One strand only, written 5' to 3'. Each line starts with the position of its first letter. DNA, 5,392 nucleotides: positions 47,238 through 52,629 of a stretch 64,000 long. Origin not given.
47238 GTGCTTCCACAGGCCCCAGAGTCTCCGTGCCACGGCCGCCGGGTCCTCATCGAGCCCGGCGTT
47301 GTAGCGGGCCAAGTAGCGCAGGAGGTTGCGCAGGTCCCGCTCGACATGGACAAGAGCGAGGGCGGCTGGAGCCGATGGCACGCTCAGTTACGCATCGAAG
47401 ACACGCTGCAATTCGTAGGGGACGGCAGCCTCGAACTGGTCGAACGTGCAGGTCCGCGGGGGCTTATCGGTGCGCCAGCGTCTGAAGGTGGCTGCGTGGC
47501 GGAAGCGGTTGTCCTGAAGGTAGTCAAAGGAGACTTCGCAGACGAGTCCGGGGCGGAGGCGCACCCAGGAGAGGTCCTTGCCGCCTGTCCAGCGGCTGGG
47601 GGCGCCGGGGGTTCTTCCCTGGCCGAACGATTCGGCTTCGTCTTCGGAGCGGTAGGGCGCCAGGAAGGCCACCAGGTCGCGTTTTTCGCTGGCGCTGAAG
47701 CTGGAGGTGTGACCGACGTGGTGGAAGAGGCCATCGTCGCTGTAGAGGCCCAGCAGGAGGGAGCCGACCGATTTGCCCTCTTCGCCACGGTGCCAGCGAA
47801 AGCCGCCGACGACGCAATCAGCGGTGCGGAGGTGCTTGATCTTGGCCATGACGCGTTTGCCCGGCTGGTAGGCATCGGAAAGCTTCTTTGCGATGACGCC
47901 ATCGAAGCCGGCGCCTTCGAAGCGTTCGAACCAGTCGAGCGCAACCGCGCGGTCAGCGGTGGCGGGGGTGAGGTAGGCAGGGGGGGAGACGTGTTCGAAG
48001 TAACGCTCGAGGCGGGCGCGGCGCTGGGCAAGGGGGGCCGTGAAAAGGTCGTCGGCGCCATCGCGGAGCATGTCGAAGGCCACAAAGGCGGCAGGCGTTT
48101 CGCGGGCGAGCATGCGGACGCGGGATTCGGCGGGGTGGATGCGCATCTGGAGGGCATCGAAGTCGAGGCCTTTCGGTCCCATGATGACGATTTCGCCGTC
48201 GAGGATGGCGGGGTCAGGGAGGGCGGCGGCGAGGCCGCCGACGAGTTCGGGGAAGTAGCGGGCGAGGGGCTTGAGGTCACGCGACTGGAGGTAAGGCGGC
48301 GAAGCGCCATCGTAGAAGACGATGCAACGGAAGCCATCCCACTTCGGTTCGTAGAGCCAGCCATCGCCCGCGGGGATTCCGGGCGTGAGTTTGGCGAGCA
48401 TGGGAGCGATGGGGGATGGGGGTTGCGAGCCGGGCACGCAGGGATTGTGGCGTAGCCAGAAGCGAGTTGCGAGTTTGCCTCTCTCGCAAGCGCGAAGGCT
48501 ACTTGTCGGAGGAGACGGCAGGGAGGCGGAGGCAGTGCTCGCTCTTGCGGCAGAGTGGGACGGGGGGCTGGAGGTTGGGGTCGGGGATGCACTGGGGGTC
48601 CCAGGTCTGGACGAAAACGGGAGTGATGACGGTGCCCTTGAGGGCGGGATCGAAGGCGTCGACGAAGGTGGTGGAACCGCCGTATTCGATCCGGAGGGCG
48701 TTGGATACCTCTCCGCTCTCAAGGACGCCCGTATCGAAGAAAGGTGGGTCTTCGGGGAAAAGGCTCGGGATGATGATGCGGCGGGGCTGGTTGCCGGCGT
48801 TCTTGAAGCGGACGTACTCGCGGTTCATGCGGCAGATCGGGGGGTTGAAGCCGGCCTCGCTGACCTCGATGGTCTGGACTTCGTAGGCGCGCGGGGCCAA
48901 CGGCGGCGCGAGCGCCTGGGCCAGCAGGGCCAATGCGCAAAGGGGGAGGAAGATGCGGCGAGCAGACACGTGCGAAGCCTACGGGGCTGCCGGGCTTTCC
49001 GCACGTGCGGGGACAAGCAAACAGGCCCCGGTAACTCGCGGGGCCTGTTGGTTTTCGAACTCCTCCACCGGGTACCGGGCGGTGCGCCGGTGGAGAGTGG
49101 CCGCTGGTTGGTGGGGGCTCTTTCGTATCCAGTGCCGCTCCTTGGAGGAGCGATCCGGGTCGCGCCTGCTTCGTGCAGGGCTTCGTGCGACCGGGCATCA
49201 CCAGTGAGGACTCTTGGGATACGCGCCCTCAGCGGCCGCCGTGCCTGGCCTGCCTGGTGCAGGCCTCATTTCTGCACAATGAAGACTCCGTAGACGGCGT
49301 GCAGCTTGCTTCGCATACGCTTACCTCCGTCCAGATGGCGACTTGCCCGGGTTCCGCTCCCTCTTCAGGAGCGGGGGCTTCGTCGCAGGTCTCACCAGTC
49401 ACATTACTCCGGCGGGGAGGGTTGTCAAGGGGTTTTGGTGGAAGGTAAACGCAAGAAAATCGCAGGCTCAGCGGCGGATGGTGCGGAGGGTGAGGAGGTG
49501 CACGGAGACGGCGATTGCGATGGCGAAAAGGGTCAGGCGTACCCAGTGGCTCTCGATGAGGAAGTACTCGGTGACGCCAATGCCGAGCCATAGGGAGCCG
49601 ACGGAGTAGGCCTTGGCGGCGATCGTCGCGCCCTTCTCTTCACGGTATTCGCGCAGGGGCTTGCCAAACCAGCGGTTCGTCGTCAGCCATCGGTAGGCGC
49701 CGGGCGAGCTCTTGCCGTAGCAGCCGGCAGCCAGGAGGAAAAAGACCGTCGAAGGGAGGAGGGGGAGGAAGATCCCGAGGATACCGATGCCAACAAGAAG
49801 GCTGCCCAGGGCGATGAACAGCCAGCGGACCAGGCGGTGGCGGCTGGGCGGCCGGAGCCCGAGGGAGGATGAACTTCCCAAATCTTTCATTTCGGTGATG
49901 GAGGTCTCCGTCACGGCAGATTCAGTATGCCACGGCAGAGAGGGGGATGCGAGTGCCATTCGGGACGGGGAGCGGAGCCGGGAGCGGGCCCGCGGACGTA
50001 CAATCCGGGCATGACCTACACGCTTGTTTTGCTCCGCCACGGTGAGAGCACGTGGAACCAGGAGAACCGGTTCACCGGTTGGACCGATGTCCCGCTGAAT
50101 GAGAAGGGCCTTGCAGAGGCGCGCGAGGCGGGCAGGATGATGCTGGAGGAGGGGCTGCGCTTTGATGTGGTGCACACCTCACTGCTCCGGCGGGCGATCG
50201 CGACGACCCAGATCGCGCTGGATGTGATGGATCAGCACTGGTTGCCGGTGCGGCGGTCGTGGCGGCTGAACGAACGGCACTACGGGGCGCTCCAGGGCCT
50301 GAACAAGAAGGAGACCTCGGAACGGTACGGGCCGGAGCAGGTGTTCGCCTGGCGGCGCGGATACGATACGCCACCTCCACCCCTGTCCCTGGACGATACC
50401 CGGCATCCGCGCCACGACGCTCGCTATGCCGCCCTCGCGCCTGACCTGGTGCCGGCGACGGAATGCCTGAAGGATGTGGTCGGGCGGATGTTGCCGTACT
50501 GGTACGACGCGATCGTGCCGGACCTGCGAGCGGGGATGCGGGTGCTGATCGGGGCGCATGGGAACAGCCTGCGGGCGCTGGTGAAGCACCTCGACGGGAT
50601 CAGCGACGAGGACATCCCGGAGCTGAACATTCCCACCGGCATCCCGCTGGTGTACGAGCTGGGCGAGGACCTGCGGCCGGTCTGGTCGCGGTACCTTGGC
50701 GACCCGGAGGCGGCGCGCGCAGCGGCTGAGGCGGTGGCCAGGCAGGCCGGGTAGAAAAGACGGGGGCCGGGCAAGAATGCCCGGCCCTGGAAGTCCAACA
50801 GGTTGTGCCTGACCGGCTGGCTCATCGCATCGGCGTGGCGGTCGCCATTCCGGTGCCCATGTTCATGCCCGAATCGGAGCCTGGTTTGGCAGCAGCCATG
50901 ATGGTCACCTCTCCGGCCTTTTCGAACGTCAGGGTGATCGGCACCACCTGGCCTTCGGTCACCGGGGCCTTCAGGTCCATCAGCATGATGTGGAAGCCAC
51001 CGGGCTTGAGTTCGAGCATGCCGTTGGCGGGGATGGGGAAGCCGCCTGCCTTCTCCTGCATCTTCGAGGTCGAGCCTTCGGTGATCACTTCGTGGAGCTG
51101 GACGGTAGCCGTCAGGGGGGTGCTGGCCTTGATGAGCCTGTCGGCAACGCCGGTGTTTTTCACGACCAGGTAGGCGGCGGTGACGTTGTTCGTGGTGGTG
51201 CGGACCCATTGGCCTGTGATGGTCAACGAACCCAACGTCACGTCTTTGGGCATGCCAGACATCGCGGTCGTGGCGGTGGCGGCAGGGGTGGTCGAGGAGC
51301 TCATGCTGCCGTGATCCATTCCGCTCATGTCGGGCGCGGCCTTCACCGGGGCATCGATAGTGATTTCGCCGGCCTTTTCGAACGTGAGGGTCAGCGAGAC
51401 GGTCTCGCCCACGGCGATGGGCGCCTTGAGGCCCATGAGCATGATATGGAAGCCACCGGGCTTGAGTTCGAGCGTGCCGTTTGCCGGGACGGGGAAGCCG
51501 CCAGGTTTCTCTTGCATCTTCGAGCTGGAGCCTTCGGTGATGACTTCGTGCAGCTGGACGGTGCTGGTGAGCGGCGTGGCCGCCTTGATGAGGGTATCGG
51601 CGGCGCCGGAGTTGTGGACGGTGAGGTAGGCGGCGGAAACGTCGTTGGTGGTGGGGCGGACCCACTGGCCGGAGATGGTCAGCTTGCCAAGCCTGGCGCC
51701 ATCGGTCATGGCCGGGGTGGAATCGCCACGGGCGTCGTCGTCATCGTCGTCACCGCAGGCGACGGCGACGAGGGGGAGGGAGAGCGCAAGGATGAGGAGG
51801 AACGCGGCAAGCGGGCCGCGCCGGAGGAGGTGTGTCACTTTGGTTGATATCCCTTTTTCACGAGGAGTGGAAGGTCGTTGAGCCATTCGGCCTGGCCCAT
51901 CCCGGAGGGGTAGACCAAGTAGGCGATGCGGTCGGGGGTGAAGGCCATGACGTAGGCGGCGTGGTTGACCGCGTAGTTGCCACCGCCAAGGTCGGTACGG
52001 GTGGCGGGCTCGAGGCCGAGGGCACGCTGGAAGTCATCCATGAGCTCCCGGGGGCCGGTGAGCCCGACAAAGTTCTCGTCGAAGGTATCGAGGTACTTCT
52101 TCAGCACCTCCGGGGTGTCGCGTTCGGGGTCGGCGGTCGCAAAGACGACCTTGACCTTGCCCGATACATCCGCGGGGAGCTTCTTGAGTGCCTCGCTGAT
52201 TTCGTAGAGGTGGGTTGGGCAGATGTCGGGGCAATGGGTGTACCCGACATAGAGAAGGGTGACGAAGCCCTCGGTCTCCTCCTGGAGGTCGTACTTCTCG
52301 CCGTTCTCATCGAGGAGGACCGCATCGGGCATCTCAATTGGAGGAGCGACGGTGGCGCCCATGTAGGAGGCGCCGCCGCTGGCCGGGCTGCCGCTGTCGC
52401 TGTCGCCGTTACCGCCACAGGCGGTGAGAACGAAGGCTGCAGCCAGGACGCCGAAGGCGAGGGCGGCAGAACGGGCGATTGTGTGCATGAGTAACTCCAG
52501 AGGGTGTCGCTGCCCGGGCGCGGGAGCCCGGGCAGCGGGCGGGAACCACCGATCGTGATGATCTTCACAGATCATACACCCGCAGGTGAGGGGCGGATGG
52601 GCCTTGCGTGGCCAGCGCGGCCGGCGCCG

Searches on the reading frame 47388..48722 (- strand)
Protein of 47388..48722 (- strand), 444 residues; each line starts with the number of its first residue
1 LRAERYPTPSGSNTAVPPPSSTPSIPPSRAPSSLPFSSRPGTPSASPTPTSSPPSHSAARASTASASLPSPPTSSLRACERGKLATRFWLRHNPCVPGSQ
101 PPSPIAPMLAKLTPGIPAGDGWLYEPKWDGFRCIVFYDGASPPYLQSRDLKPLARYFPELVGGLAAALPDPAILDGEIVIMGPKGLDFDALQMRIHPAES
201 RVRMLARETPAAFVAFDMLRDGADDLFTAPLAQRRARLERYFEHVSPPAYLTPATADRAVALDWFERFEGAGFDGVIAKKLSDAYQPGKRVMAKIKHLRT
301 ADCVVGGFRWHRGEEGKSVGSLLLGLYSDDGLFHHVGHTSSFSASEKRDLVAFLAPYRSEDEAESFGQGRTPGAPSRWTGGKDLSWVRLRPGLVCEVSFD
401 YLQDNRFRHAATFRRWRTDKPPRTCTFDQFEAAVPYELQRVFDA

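Call 7: search_protein_families(library=pfam, proteins=[window:47388-48722:-], max_evalue=0.001)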
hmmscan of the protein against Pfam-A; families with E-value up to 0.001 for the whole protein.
window:47388-48722:- (444 aa): 2 families
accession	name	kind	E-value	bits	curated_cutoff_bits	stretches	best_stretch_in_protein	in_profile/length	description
PF01068.26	DNA_ligase_A_M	-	6.5e-31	108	26.2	1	107-296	1-204/204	ATP dependent DNA ligase domain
PF04679.21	DNA_ligase_A_C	-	5.2e-13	49.7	27.5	1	316-420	2-94/94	ATP dependent DNA ligase C terminal region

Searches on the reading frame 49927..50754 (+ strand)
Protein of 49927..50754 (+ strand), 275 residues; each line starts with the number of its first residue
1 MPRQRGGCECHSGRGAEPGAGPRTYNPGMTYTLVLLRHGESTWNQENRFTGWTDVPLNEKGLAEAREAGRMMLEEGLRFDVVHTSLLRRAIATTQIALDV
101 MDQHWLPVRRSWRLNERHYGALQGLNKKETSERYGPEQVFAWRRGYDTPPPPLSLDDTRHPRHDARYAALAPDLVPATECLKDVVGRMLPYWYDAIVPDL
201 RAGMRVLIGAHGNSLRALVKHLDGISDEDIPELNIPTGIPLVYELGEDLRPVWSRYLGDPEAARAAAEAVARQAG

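Call 7: search_protein_families(library=pfam, proteins=[window:49927-50754:+], max_evalue=0.001)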
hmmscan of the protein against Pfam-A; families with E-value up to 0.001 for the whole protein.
window:49927-50754:+ (275 aa): 1 family
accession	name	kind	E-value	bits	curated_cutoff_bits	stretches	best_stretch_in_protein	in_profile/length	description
PF00300.27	His_Phos_1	-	1.1e-33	117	21.7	1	33-152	1-115/194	Histidine phosphatase superfamily (branch 1)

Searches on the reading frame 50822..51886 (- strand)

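Call 7: search_protein_families(library=pfam, proteins=[window:50822-51886:-], max_evalue=0.001)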
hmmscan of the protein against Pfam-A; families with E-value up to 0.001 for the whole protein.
window:50822-51886:- (354 aa): 1 family
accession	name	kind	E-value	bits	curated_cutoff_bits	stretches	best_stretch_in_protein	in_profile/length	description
PF04314.18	PCuAC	-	2.4e-69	230.5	29.4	2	71-177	1-109/109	Copper chaperone PCu(A)C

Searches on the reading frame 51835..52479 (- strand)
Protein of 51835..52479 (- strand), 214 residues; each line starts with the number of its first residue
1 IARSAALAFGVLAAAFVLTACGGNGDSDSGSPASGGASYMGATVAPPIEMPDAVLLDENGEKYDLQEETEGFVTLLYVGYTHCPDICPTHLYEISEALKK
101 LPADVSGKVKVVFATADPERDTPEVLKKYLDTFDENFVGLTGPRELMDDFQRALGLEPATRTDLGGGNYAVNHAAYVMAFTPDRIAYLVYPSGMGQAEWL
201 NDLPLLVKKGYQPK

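Call 7: search_protein_families(library=pfam, proteins=[window:51835-52479:-], max_evalue=0.001)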
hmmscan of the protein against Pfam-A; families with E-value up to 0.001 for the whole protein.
window:51835-52479:- (214 aa): 1 family
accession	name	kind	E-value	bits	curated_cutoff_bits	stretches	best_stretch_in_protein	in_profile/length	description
PF02630.20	SCO1-SenC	-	2.8e-32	111.9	22.8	1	55-183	6-131/134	SCO1/SenC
